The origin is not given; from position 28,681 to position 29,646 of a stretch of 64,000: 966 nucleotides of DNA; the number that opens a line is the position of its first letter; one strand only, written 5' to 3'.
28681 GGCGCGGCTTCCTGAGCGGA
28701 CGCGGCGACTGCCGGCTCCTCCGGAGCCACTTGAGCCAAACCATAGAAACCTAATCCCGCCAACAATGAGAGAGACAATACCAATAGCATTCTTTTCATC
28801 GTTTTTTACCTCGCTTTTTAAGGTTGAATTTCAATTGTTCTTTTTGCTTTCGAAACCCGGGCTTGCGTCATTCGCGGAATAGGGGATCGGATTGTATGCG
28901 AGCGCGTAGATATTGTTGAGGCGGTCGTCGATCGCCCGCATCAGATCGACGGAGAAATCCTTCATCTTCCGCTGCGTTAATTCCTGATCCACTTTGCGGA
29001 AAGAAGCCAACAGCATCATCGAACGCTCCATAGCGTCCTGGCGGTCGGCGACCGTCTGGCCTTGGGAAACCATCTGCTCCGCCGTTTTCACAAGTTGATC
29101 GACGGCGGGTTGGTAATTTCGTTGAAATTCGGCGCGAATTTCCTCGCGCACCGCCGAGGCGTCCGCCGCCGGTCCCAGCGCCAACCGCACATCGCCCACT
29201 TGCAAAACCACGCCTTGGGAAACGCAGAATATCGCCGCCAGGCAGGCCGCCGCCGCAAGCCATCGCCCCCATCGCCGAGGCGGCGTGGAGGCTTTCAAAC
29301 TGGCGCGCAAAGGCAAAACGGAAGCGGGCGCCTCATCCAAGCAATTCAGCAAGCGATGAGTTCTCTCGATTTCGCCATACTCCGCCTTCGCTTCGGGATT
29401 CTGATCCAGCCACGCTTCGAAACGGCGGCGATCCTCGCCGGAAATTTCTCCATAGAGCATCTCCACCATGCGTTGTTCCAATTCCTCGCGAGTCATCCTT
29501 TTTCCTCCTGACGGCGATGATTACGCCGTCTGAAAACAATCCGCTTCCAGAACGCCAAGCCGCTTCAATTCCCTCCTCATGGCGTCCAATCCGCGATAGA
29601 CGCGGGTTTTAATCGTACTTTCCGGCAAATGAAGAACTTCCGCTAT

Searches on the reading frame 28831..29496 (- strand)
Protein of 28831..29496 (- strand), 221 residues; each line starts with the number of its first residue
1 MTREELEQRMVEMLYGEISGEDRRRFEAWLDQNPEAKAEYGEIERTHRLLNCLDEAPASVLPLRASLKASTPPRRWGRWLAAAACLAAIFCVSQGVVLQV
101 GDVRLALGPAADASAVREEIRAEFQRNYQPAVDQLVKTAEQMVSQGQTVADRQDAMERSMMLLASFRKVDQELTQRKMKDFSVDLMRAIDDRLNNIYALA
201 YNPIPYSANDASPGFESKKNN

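Call 55: search_protein_families(library=pfam, proteins=[window:28831-29496:-], max_evalue=0.0001)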
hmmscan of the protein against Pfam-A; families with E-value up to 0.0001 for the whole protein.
window:28831-29496:- (221 aa): 1 family
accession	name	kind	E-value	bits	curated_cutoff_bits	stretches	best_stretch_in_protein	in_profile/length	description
PF16220.10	DUF4880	-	8.1e-05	22.8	25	1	10-45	7-42/43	Domain of unknown function (DUF4880)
